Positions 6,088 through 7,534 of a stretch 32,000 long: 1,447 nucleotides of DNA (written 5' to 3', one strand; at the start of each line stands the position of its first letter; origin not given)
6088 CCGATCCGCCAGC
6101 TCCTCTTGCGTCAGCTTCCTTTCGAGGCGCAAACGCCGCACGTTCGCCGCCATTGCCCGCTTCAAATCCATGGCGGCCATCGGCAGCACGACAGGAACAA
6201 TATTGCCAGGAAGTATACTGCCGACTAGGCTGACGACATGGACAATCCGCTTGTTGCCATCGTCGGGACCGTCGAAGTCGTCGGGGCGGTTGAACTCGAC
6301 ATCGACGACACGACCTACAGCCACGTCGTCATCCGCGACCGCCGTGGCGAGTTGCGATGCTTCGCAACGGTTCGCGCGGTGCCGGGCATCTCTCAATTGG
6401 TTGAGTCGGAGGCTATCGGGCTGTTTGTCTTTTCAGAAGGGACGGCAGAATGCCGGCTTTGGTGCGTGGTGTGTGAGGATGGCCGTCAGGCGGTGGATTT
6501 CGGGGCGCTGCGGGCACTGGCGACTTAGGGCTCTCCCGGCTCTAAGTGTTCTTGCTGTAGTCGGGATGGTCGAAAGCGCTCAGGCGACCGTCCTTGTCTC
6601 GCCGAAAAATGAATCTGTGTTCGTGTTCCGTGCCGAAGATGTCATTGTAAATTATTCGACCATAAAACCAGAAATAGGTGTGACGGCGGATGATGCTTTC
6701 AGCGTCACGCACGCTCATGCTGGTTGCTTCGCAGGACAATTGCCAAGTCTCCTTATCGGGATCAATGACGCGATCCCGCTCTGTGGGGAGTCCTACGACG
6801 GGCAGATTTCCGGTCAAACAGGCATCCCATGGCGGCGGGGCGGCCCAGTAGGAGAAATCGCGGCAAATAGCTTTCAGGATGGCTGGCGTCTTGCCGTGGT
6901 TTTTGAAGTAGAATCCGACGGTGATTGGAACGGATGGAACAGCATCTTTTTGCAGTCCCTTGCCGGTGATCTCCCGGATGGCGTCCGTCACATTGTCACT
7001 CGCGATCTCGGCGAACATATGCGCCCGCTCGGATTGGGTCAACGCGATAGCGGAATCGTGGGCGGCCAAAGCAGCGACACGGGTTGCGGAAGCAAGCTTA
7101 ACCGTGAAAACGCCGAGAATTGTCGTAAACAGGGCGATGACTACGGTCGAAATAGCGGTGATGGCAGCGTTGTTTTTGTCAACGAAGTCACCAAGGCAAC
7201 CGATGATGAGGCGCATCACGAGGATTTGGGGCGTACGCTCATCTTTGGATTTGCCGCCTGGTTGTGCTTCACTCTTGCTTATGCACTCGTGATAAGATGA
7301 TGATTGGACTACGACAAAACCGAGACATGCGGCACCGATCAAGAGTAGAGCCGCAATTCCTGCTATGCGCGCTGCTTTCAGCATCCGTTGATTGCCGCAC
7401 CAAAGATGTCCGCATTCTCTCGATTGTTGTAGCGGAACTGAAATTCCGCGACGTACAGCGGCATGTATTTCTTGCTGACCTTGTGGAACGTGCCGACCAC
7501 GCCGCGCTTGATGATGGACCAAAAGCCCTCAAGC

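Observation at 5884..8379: IS1595-family element with 1.5 kb of cargo, inserted into a REP hairpin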

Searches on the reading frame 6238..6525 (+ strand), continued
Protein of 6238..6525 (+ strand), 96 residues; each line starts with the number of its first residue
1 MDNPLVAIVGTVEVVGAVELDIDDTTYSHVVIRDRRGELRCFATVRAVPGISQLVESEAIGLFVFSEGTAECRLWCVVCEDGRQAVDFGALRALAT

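Call 75: search_protein_families(library=pfam, proteins=[L045:4319-5389:-, L045:5791-6591:+, L046:4951-5814:-, L046:4437-4967:-, L025:1680-2777:+, L025:2837-3712:+, L026:1549-1947:-, L046:5828-6745:-], max_evalue=0.01)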
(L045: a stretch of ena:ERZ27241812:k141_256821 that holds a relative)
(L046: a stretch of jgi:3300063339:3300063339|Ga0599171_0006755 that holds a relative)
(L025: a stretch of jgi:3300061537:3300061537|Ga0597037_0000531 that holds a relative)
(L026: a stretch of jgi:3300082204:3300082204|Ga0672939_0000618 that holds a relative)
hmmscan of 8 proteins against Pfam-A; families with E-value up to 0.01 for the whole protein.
L045:4319-5389:- (357 aa): 0 families

L045:5791-6591:+ (267 aa): 4 families
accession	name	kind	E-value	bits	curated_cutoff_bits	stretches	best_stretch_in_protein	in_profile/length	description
PF03400.19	DDE_Tnp_IS1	-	5.2e-05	24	24.1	0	64-142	6-71/131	IS1 transposase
PF13551.12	HTH_29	-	0.0013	19.2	28.1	1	10-39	2-32/64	Winged helix-turn helix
PF13518.12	HTH_28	-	0.003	18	25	1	9-53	2-47/52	Helix-turn-helix domain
PF13610.12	DDE_Tnp_IS240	-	0.0055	17.3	27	1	89-149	17-78/139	DDE domain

L046:4951-5814:- (288 aa): 0 families

L046:4437-4967:- (177 aa): 1 family
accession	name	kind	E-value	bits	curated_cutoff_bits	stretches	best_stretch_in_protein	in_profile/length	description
PF01850.27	PIN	-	5.4e-07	30.7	23.6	1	35-130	22-111/120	PIN domain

L025:1680-2777:+ (366 aa): 2 families
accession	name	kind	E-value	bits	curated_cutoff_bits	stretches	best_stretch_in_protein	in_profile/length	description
PF01972.22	SDH_protease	-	0.00046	19.7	31.3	1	64-130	97-161/286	ClpP-like SDH-type serine proteinase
PF25145.1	NfeD1b_N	-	0.0091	16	40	0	53-123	26-94/189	NfeD1b, N-terminal domain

L025:2837-3712:+ (292 aa): 1 family
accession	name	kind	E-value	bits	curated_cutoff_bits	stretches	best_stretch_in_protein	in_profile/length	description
PF03400.19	DDE_Tnp_IS1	-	2.4e-06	28.4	24.1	1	181-238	68-125/131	IS1 transposase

L026:1549-1947:- (133 aa): 4 families
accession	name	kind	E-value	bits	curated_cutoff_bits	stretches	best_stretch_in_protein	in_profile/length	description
PF09538.15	FYDLN_acid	-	7.3e-24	84.9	23.9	1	1-105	1-97/105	Protein of unknown function (FYDLN_acid)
PF13717.11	Zn_ribbon_4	-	0.00045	20.5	30.3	0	27-41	3-17/36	zinc-ribbon domain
PF03604.18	Zn_ribbon_RPAB4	-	0.0014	18.8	24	1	11-32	2-23/32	DNA directed RNA polymerase, 7 kDa subunit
PF14446.12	Prok-RING_1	-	0.0046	17.3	29.1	1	9-36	4-30/54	Prokaryotic RING finger family 1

L046:5828-6745:- (306 aa): 2 families
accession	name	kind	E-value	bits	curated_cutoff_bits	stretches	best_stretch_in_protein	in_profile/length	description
PF12762.13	DDE_Tnp_IS1595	-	1.8e-36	125.9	27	1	134-275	5-153/153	ISXO2-like transposase domain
PF12760.12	Zn_ribbon_IS1595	-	3.7e-10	40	25.4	1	13-59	4-45/46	Transposase zinc-ribbon domain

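Call 87: search_dna_similar(query=window:6238-6525:+, collection=plasmids, mode=protein, max_evalue=0.001, max_rows=15)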
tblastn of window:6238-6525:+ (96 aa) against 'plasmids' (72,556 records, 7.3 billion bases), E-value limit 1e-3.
No match.

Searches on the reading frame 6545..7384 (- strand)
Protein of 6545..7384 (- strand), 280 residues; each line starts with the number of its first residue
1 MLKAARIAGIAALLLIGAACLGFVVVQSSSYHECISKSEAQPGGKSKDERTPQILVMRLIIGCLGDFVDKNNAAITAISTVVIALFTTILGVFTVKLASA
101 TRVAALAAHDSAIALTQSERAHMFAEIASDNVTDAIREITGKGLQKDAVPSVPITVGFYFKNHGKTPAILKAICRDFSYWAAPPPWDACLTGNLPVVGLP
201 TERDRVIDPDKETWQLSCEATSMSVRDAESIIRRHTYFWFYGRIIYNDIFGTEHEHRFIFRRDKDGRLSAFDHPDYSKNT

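Call 7: search_protein_families(library=pfam, proteins=[window:6545-7384:-], max_evalue=0.1)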
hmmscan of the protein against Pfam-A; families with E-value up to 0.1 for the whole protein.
window:6545-7384:- (280 aa): 2 families
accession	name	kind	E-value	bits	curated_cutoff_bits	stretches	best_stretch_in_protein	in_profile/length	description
PF06011.17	TRP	-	0.0084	15.4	28.5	1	54-105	208-259/426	Transient receptor potential (TRP) ion channel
PF12613.13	FliC_D2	-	0.052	14.3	25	1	66-132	47-114/119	Flagellin, D2 domain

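Call 8: search_protein_families(library=ncbifam, proteins=[window:6545-7384:-], max_evalue=0.1)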
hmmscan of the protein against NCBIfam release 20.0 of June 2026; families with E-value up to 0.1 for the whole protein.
window:6545-7384:- (280 aa): 0 families

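Call 13: find_homologous_proteins(query=window:6545-7384:-)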
Query window:6545-7384:- (280 aa): 19 proteins with E <= 0.001 among 4014 candidates.
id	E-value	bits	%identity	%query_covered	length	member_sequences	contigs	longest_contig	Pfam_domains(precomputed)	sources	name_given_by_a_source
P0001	5.1e-148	510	100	80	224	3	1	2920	-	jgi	-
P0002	9.5e-57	210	48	89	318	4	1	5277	-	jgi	jgi:hypothetical protein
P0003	4.5e-56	208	42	100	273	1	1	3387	-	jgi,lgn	jgi:hypothetical protein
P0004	5.9e-49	185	40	95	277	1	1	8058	-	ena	-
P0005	7.9e-49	184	45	79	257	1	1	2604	-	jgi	jgi:hypothetical protein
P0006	1.3e-47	181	40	96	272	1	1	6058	-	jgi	jgi:hypothetical protein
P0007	6.5e-40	155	37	92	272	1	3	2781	-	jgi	jgi:hypothetical protein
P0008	1.4e-39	154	39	93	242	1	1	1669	-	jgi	jgi:hypothetical protein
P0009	3.5e-39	153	38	93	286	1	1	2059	-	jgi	jgi:hypothetical protein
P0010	3.2e-38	150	38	100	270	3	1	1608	-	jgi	jgi:hypothetical protein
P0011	1.7e-35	141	43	72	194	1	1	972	-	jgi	jgi:hypothetical protein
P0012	1.3e-34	138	36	88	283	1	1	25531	-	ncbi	ncbi:MAG: hypothetical protein WAL80_21515 [Xanthobacteraceae bacterium]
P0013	3.8e-33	133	37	100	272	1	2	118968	-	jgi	jgi:hypothetical protein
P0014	3.7e-31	127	43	60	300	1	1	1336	-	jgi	jgi:hypothetical protein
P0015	5.8e-31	126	38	73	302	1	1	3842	-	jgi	jgi:hypothetical protein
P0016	4.1e-27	113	33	100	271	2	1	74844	-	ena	-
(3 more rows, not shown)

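Call 15: find_encoding_contigs(protein=P0001, flank=5000)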
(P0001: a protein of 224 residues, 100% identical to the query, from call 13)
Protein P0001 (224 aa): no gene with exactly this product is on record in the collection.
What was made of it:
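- Tried and rejected: The look-up of the 100%-identical ORF2 fragment P0001 also found nothing (call 15).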

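Call 22: find_encoding_contigs(protein=P0002, flank=5000)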
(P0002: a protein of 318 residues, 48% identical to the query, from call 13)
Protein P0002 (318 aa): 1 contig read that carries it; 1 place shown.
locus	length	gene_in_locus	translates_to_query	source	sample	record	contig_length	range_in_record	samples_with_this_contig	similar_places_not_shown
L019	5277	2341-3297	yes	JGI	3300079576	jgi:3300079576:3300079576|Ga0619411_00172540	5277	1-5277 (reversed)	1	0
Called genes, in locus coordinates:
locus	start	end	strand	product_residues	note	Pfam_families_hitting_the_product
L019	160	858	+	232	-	PF01738:DLH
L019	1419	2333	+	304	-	PF12760:Zn_ribbon_IS1595, PF12762:DDE_Tnp_IS1595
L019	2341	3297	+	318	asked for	-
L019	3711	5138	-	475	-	PF13481:AAA_25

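Call 23: find_encoding_contigs(protein=P0013, flank=4000, max_places=3)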
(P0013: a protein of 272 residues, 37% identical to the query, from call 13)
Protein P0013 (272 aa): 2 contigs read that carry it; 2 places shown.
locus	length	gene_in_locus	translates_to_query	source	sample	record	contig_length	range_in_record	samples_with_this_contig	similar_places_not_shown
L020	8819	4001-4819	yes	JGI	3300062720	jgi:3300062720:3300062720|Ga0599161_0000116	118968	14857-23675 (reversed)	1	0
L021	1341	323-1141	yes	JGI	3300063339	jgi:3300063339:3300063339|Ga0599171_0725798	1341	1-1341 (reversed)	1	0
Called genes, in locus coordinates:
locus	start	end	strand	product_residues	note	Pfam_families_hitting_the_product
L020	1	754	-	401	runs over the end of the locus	-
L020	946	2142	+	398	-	PF03786:UxuA, PF01261:AP_endonuc_2 (weak)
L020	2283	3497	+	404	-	PF02515:CoA_transf_3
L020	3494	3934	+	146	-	PF01575:MaoC_dehydratas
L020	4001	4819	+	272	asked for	-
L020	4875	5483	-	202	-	PF01323:DSBA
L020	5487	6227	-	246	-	PF00106:adh_short, PF13561:adh_short_C2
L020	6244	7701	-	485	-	PF01554:MatE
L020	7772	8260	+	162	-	PF01638:HxlR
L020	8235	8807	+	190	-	PF14539:DUF4442 (faint), PF03061:4HBT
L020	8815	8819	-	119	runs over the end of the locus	PF00903:Glyoxalase (weak), PF18029:Glyoxalase_6 (weak)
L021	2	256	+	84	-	?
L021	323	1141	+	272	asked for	-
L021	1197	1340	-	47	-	?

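Call 24: find_encoding_contigs(protein=P0016, flank=4000, max_places=3)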
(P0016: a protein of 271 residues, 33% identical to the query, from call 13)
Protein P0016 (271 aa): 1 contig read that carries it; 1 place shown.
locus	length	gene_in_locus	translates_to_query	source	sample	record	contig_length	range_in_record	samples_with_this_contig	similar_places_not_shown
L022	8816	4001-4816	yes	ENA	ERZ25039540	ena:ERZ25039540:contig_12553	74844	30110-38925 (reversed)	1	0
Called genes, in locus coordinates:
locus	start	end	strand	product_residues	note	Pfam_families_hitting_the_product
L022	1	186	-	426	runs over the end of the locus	PF00343:Phosphorylase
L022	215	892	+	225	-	-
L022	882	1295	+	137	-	PF01008:IF-2B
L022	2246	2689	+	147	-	PF01266:DAO, PF01946:Thi4 (weak), PF13450:NAD_binding_8 (weak)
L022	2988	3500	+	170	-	PF01266:DAO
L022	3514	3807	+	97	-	PF04267:SoxD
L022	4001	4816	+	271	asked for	-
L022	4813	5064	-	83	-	-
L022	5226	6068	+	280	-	PF00521:DNA_topoisoIV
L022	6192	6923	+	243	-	PF00521:DNA_topoisoIV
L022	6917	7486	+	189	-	PF03989:DNA_gyraseA_C (weak)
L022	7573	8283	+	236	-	-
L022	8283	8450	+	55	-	-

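Call 25: find_encoding_contigs(protein=P0012, flank=4000, max_places=3)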
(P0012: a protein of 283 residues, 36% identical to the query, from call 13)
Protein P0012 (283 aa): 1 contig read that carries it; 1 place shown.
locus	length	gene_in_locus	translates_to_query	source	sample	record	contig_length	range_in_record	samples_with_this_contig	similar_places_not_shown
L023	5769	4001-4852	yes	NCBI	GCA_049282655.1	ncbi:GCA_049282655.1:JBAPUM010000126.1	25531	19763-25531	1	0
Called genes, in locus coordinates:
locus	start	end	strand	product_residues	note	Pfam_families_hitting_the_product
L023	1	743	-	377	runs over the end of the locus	PF21102:DprA_N, PF02481:DNA_processg_A, PF17782:WHD_DprA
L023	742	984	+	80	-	-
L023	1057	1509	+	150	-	-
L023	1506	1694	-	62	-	-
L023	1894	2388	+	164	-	-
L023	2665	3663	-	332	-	PF12760:Zn_ribbon_IS1595, PF12762:DDE_Tnp_IS1595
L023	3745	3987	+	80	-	PF20075:DUF6471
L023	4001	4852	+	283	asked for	-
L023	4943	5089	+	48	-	-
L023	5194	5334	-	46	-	PF21102:DprA_N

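Call 26: find_encoding_contigs(protein=P0004, flank=4000, max_places=3)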
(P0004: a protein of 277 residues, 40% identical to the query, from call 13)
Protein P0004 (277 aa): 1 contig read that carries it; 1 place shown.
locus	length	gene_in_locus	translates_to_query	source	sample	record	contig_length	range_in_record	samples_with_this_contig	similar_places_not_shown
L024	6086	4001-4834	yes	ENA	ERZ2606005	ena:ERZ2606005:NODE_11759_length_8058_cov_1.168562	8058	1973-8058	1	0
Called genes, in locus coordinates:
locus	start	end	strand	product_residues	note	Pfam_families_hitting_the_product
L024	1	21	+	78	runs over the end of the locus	-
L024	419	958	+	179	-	-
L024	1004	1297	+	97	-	PF09994:T6SS_Tle1-like_cat (weak)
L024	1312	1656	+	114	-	-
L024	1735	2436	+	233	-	-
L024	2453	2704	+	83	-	-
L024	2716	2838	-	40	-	-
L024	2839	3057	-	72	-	-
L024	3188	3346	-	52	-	-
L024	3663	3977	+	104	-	-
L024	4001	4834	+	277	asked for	-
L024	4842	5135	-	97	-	-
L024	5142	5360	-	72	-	-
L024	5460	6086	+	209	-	?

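Call 30: search_protein_families(library=padloc, proteins=[window:6545-7384:-], max_evalue=1)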
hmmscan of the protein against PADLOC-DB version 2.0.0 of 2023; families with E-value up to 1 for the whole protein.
window:6545-7384:- (280 aa): 1 family
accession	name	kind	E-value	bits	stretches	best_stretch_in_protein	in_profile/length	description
PDLC01096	C3a212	-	0.06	10.5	1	79-135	6-62/279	SNc+LTD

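Call 31: search_protein_families(library=phrogs, proteins=[window:6545-7384:-], max_evalue=1)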
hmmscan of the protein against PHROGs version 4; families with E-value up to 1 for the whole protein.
window:6545-7384:- (280 aa): 2 families
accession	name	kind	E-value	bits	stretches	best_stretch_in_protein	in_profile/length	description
phrog_33265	-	unknown function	0.056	14.8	1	66-114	23-71/79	-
phrog_3983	-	unknown function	0.25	11.9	1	87-145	89-150/165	-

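Call 35: predict_structure(alignment_id=A1)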
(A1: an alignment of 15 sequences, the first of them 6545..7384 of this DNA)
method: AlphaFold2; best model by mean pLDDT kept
length: 280 residues; sequences in the alignment: 15
mean_pLDDT: 77.8   pTM: 0.57
mean pLDDT of the five models: 77.8, 76.3, 75.0, 73.7, 73.1
residues with pLDDT >= 90: 77; 70-90: 125; 50-70: 62; < 50: 16
segments of 3 or more residues with pLDDT < 50: 40-51
pLDDT, mean of each block of 10 residues (from residue 1): 68 74 57 57 42 58 63 74 80 83 84 76 92 93 89 91 91 87 79 51 74 89 91 91 89 90 89 75
secondary structure, 60 per line:
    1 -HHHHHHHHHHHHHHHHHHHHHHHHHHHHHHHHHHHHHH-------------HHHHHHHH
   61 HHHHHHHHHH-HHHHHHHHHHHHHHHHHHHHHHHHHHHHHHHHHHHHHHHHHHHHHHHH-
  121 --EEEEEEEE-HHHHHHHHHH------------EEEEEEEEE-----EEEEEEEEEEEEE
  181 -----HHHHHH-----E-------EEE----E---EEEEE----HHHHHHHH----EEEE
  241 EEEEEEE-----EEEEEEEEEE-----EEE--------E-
elements in order: H2-39 H53-70 H72-119 E123-130 H132-141 E154-162 E168-180 H186-191 E205-207 E216-220 H225-232 E237-247 E253-262 E268-270
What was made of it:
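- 6542..7384 (-): ORF2, 280 aa. It has two long hydrophobic helices and a C-terminal beta-sandwich. Its ATG overlaps the transposase stop (ATGCTGA). The AlphaFold2 model has pLDDT 77.8 overall and about 90 in the C-terminal domain (call 35).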

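Call 46: fold_search(model_id=the predicted structure, library=pdb)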
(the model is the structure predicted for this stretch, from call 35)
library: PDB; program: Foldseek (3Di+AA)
matches with E <= 10: 547; with E <= 0.001: 2
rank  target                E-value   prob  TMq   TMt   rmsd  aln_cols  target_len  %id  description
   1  8b5l_q                6.2e-04  1.00  0.26  0.42   6.6       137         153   13  Cryo-EM structure of ribosome-Sec61-TRAP (TRanslocon Associated Protein) translocon complex (released 2023-03-01)
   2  8rjc_5                9.1e-04  1.00  0.23  0.33   7.6       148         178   11  Structure of the rabbit 80S ribosome stalled on a 2-TMD rhodopsin intermediate in complex with Sec61-TRAP, open confor (released 2024-01-24)
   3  9n9j_5                1.4e-03  1.00  0.23  0.41   8.3       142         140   11  Structure of a GRP94 folding intermediate engaged with a CCDC134- and FKBP11-bound secretory translocon (released 2025-11-19)
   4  8b6l_E                1.6e-03  1.00  0.24  0.39   6.7       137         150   12  Subtomogram average of the human Sec61-TRAP-OSTA-translocon (released 2022-12-07)
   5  8btk_TA               2.2e-03  1.00  0.23  0.33   8.6       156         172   12  Structure of the TRAP complex with the Sec translocon and a translating ribosome (released 2023-05-24)
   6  1tza_A                2.9e-03  1.00  0.28  0.50   7.1       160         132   15  X-ray structure of Northeast Structural Genomics Consortium target SoR45 (released 2004-07-27)
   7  1xvs_A                4.0e-03  1.00  0.24  0.48   6.9       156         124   12  Crystal structure of apaG Protein from Vibrio cholerae (released 2004-12-14)
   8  3but                  4.4e-03  0.98  0.22  0.41   8.9       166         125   11  Crystal structure of protein Af_0446 from Archaeoglobus fulgidus (released 2008-01-15)
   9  1tza_B                5.2e-03  1.00  0.26  0.50   7.1       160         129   15  X-ray structure of Northeast Structural Genomics Consortium target SoR45 (released 2004-07-27)
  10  1xq4_A                5.8e-03  1.00  0.27  0.55   6.0       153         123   10  Crystal Structure of the Putative ApaA Protein from Bordetella pertussis, Northeast Structural Genomics Target BeR40 (released 2004-11-09)
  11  1yyc_MODEL_1_A        8.1e-03  0.99  0.25  0.38  11.6       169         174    8  Solution Structure of a putative late embryogenesis abundant (LEA) protein At2g46140.1 (released 2005-04-05)
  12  1xq4_C                8.5e-03  1.00  0.26  0.51   5.5       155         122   10  Crystal Structure of the Putative ApaA Protein from Bordetella pertussis, Northeast Structural Genomics Target BeR40 (released 2004-11-09)
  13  9qpq_H                9.0e-03  0.98  0.22  0.25  10.9       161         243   11  The structure of the COPI leaf bound to GOLPH3 (released 2025-10-22)
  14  1xq4_B                1.0e-02  1.00  0.28  0.56   5.9       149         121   11  Crystal Structure of the Putative ApaA Protein from Bordetella pertussis, Northeast Structural Genomics Target BeR40 (released 2004-11-09)
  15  5cl2_B                1.2e-02  0.98  0.23  0.26  12.3       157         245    9  Crystal structure of Spo0M, sporulation control protein, from Bacillus subtilis. (released 2015-12-16)
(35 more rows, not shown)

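Call 55: search_protein_representatives(alignment_id=A1)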
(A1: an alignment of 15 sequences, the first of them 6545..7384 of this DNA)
Query: 15 sequences, 277 profile positions. Proteins with E-value up to 0.001 (for the whole library): 11043; up to 1e-10: 2893; up to 1e-30: 218. The best 150 are listed.
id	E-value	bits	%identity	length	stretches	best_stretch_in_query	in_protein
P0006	2.6e-105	368.6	-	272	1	15-277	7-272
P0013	4.8e-103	361.1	-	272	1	1-277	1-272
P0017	5.8e-101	354.3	-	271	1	1-277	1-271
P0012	1.0e-95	337.1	-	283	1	1-277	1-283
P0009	6.6e-95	334.4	-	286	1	1-275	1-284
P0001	6.7e-90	318.0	-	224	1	61-277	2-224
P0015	1.6e-88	313.5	-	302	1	1-277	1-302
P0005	5.5e-86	305.2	-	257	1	1-277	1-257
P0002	1.1e-84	300.9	-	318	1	1-277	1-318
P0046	3.1e-80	286.3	-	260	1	75-277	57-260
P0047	8.5e-76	271.7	-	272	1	8-277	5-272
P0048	5.5e-67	242.8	-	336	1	71-277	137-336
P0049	6.2e-67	242.7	-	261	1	69-277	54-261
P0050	1.0e-66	242.0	-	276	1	1-267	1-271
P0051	1.7e-58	215.0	-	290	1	9-277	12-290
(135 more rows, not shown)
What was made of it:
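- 6542..7384 (-): The superfamily has 11,043 cluster representatives (call 55).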

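Call 56: find_related_loci(query=A1, collection=metagenome_contigs, flank=5000)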
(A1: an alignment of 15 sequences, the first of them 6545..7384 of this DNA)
Query A1 (280 aa) in metagenome_contigs; peptide patterns used: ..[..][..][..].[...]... (x = any residue, [..] = any of these).
137 stretches matched a pattern; 15 encode a relative of the query (tblastn E <= 1e-3); 15 distinct loci.
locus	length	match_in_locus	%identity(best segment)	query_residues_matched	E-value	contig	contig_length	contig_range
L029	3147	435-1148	48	32-280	4e-65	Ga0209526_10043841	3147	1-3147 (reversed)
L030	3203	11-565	41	91-280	5e-39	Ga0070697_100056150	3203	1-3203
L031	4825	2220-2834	33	71-280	3e-31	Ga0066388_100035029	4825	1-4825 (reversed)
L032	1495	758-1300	32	77-261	2e-19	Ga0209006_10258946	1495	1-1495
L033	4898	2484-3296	30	1-280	7e-19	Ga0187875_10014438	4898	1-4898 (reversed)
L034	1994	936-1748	30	1-280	5e-19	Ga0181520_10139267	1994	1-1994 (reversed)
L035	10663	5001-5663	31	75-279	7e-18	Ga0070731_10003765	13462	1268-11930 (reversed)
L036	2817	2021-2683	31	75-279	6e-18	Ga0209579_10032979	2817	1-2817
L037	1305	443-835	33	118-260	2e-17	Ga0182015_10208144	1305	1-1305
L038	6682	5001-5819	26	1-280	7e-16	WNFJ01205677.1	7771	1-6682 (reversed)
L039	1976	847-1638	29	6-280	6e-15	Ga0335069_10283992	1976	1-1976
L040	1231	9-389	33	130-254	2e-11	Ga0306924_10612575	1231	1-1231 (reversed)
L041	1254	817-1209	26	150-279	9e-10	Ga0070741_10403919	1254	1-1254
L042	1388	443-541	55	229-261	1e-9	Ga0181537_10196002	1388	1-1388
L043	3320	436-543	47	228-263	1e-8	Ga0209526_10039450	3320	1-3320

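Call 59: search_protein_families(library=pfam, alignment_id=A2, max_evalue=0.01)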
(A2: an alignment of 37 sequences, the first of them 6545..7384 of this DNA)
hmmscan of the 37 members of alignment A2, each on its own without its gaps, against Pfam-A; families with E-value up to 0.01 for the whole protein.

A. member 1, window:6545-7384:- (280 aa): 1 family
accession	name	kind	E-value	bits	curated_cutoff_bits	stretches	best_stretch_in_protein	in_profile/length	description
PF06011.17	TRP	-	0.0084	15.4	28.5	0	54-105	208-259/426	Transient receptor potential (TRP) ion channel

B. families by the number of members that match (of 37 scanned): 4 families
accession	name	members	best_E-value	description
PF12590.13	Acyl-thio_N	1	0.00079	Acyl-ATP thioesterase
PF22251.1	PFF1_TM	1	0.0015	Vacuolar membrane protease, transmembrane domain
PF09574.15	DUF2374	1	0.0067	Protein of unknown function (Duf2374)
PF06011.17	TRP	1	0.0084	Transient receptor potential (TRP) ion channel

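Call 60: search_solved_structures(query=A2, max_evalue=1)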
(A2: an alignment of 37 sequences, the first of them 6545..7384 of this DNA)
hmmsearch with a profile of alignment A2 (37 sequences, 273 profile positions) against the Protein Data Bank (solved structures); distinct sequences matched with E-value up to 1: 0.

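Call 86: search_dna_similar(query=window:6545-7384:-, collection=plasmids, mode=protein, max_evalue=0.001, max_rows=15)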
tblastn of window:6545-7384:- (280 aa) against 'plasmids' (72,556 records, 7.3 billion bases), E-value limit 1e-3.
No match.
